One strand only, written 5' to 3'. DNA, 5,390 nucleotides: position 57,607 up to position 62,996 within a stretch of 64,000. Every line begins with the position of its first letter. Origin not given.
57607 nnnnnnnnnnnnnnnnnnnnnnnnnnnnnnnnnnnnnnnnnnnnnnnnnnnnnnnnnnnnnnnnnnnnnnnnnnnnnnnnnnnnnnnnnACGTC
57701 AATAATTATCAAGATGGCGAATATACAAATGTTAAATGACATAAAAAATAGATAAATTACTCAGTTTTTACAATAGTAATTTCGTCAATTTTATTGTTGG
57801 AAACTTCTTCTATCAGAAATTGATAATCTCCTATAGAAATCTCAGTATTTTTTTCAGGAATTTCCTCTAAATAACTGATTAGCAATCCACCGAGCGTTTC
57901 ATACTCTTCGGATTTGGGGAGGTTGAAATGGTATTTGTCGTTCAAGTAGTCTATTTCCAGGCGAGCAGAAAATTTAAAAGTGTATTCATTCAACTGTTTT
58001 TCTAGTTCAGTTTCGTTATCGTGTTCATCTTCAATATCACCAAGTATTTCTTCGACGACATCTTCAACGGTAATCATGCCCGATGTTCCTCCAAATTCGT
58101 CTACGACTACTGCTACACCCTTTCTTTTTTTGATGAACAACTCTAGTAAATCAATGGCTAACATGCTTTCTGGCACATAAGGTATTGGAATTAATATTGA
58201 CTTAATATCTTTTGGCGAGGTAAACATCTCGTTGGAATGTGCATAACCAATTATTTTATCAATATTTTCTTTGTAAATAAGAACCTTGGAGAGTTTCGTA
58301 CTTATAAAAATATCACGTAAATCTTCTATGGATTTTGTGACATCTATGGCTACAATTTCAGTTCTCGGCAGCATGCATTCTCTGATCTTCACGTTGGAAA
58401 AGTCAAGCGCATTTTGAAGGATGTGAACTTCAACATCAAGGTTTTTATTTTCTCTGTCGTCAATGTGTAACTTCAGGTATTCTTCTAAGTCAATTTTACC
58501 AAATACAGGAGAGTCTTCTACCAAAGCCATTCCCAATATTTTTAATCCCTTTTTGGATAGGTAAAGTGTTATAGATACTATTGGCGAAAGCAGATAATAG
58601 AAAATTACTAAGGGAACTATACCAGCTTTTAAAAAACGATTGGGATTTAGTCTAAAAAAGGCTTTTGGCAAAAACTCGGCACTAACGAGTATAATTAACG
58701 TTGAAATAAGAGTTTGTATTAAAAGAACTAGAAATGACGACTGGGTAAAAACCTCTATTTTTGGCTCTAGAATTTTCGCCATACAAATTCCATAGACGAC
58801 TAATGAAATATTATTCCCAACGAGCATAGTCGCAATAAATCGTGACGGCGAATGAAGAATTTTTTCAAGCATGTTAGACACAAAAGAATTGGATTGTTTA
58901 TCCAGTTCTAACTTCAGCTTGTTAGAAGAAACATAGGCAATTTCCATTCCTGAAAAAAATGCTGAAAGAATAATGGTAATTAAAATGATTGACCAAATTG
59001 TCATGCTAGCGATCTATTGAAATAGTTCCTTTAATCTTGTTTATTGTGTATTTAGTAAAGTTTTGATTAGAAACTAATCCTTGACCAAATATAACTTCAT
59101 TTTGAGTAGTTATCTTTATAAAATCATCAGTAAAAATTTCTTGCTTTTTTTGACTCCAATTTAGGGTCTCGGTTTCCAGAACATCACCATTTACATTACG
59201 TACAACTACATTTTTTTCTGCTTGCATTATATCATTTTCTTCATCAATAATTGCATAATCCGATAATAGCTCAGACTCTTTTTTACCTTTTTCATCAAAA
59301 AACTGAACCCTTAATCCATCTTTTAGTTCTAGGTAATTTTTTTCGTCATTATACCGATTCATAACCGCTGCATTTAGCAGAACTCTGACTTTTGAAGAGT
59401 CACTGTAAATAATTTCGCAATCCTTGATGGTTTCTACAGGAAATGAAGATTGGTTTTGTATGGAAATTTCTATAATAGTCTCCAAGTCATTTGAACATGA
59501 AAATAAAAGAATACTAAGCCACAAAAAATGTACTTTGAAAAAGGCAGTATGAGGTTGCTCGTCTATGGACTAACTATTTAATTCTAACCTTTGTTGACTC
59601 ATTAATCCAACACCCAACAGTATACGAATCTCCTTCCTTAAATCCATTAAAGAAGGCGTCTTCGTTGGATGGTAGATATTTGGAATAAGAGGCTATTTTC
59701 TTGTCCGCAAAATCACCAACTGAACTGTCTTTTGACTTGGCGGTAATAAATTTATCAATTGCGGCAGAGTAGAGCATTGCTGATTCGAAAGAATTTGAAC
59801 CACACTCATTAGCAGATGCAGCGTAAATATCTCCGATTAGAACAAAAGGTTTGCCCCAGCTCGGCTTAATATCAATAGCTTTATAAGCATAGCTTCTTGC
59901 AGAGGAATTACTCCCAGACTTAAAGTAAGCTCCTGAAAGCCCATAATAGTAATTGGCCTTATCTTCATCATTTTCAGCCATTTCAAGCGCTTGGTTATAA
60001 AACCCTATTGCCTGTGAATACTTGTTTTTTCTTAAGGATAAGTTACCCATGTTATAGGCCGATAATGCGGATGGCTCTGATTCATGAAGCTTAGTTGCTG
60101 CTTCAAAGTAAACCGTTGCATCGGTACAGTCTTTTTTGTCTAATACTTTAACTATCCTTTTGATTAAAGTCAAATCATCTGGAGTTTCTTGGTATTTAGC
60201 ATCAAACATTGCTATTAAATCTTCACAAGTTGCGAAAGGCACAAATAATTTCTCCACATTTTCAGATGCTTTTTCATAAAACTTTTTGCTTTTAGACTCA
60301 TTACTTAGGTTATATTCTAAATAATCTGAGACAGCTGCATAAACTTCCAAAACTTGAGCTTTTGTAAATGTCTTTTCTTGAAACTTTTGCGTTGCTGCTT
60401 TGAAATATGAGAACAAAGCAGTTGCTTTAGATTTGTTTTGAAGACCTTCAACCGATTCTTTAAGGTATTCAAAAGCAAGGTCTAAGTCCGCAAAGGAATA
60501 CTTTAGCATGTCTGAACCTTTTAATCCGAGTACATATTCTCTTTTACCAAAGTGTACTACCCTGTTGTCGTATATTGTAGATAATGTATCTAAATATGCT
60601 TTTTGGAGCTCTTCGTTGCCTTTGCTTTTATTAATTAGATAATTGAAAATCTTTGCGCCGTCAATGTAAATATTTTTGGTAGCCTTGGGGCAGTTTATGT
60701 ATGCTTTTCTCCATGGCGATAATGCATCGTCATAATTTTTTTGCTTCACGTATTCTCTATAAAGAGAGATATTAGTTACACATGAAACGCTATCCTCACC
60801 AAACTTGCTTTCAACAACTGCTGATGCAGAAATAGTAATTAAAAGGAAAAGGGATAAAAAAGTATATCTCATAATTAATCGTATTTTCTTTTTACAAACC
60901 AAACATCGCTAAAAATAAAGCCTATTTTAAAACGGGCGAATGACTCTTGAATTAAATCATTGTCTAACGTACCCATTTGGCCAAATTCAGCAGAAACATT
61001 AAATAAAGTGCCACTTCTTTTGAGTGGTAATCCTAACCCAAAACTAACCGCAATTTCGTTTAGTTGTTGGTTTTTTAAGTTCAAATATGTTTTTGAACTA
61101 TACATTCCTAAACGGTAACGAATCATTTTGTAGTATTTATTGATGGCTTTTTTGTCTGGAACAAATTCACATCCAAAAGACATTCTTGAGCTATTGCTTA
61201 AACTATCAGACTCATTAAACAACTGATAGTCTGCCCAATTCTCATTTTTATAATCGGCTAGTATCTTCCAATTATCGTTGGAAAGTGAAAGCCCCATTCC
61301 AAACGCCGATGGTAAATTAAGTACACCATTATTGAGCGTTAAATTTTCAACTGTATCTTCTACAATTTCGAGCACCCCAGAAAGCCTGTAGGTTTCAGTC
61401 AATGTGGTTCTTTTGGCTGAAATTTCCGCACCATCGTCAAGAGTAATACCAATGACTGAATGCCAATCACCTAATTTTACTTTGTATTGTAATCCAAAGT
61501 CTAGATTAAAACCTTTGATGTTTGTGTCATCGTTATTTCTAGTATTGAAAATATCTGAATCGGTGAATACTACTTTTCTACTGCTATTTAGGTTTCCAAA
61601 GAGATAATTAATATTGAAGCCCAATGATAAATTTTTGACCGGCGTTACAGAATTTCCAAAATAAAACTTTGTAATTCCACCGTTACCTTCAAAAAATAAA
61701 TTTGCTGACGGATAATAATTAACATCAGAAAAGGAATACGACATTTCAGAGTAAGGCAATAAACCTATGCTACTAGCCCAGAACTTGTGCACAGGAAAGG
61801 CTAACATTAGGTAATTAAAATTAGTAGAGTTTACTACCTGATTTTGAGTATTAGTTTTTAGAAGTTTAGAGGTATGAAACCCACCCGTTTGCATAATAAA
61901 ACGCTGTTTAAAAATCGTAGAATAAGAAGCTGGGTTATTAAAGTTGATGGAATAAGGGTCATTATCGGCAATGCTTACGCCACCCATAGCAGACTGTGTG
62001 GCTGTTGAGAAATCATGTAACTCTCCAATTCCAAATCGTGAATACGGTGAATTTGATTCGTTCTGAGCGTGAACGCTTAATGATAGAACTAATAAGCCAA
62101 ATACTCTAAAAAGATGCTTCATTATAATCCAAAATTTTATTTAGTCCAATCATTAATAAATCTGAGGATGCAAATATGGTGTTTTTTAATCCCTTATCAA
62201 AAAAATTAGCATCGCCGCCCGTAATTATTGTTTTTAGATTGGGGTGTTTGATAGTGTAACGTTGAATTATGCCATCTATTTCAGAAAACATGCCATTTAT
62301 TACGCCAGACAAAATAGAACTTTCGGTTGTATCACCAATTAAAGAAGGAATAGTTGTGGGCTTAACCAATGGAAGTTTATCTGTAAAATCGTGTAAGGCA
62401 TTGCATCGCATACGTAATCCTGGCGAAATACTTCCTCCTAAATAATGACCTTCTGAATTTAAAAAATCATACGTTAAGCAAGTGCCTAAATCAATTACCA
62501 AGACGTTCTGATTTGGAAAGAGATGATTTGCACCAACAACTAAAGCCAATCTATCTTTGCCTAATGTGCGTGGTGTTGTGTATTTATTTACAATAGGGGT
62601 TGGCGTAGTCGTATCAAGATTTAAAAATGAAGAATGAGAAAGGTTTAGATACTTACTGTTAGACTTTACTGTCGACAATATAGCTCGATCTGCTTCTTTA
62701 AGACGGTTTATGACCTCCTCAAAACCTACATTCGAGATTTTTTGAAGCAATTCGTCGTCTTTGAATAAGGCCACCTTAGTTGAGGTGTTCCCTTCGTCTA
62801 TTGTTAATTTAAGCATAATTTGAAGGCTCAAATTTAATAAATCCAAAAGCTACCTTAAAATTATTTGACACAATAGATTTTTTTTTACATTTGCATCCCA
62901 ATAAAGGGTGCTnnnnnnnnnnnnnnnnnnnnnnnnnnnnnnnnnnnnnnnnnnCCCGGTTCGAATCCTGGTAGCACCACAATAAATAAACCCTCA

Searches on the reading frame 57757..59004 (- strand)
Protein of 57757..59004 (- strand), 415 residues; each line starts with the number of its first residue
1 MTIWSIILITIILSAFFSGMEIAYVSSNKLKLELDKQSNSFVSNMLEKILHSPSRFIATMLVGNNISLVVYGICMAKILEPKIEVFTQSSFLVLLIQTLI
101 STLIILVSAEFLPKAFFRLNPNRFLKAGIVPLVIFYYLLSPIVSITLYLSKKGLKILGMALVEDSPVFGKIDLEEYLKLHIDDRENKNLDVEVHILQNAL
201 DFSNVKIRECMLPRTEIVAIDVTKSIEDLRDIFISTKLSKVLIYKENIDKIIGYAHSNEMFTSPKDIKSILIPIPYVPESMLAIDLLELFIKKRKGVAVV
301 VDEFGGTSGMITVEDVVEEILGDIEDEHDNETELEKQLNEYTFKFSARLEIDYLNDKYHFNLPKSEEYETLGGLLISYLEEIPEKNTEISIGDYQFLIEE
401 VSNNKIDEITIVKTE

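Call 36: search_protein_families(library=pfam, proteins=[window:57757-59004:-], max_evalue=0.1)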
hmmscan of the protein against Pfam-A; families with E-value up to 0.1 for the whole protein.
window:57757-59004:- (415 aa): 3 families
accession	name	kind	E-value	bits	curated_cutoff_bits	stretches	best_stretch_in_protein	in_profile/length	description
PF01595.25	CNNM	-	2.5e-30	105.9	28.4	1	6-180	2-171/181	Cyclin M transmembrane N-terminal domain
PF03471.22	CorC_HlyC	-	2.9e-18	66.1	27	1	337-414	2-80/81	Transporter associated domain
PF00571.33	CBS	-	3.7e-10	40.4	24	1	273-321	8-56/57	CBS domain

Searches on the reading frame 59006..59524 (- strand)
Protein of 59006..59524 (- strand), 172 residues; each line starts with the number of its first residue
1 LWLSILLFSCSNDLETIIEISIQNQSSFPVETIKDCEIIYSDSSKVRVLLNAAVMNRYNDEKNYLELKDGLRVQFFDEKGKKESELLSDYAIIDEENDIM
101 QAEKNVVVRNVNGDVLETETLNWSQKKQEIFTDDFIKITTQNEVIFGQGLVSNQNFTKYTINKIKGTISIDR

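Call 36: search_protein_families(library=pfam, proteins=[window:59006-59524:-], max_evalue=0.1)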
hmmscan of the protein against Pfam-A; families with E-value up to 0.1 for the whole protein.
window:59006-59524:- (172 aa): 3 families
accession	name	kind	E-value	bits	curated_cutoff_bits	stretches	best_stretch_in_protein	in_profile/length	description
PF06835.18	LptC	-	9.2e-10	38.9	21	1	39-166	43-172/175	Lipopolysaccharide-assembly, LptC-related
PF20986.2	DUF6849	-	0.064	13.7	27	0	126-158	8-35/69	Domain of unknown function (DUF6849)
PF01068.26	DNA_ligase_A_M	-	0.073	13.2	26.2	0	54-141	13-101/204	ATP dependent DNA ligase domain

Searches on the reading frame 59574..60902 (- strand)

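Call 36: search_protein_families(library=pfam, proteins=[window:59574-60902:-], max_evalue=0.1)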
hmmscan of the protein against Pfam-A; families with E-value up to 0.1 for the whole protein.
window:59574-60902:- (442 aa): 12 families
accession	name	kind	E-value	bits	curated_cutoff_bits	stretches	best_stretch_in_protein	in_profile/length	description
PF13424.12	TPR_12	-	1.2e-10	41.8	30.1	2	280-346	3-75/77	Tetratricopeptide repeat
PF13432.12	TPR_16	-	6.2e-07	30.2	32.7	2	283-347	1-62/65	Tetratricopeptide repeat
PF07719.23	TPR_2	-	6.5e-06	26.3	27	1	281-312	3-34/34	Tetratricopeptide repeat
PF00515.34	TPR_1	-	9.6e-06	25.6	27.8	1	283-312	5-34/34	Tetratricopeptide repeat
PF13176.12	TPR_7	-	0.0002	21.6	27.9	1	283-315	3-35/36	Tetratricopeptide repeat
PF13428.12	TPR_14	-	0.00074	20.4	23.5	0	285-313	7-35/44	Tetratricopeptide repeat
PF13181.12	TPR_8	-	0.0059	17.1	25.7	1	282-312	4-34/34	Tetratricopeptide repeat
PF13414.12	TPR_11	-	0.0069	16.5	26.8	1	286-330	1-42/42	TPR repeat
PF25575.1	TPR_BSK1_C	-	0.015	15.6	42.2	1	243-354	7-115/118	Serine/threonine-protein kinase BSK1-like, TPR repeats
PF24885.1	TPR_NPHP3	-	0.023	14.5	100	0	272-312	133-174/239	Nephrocystin-3 TPR domain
PF14559.12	TPR_19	-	0.038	14.8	25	0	291-336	3-45/68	Tetratricopeptide repeat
PF25064.1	ARM_TT21_5th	-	0.048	14.4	27.8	0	233-307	24-100/117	TT21 fifth ARM repeats domain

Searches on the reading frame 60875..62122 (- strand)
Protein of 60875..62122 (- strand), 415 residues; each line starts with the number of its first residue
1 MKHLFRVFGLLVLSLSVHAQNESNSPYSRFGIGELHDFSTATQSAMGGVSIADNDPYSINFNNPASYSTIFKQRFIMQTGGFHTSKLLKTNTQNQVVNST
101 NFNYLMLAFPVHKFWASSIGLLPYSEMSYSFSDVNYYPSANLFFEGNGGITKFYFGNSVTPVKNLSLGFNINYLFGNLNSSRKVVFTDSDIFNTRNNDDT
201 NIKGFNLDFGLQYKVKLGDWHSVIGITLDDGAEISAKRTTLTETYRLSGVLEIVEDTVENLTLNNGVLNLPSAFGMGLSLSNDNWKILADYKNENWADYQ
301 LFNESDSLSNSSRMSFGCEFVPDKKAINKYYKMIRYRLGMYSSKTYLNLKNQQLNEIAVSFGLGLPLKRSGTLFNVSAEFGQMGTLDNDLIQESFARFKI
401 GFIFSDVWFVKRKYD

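Call 36: search_protein_families(library=pfam, proteins=[window:60875-62122:-], max_evalue=0.1)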
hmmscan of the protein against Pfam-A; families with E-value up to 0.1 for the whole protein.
window:60875-62122:- (415 aa): 0 families

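Call 55: search_protein_families(library=ncbifam, proteins=[window:60875-62122:-], max_evalue=0.05)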
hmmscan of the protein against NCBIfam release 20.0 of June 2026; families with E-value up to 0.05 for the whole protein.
window:60875-62122:- (415 aa): 1 family
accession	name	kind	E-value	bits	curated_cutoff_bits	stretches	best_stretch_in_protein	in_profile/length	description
NF053685.1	BamG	equivalog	3.4e-112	375.4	250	1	19-413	1-397/397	BamG family beta-barrel-assembly machinery protein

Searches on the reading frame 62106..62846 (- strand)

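Call 36: search_protein_families(library=pfam, proteins=[window:62106-62846:-], max_evalue=0.1)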
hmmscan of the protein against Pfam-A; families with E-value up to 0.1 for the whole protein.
window:62106-62846:- (246 aa): 2 families
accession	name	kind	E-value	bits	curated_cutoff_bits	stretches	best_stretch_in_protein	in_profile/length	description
PF03309.20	Pan_kinase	-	6.1e-40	137.7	24.7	1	14-196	2-205/205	Type III pantothenate kinase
PF01869.26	BcrAD_BadFG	-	0.046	13.7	31.5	0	16-58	3-53/271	BadF/BadG/BcrA/BcrD ATPase family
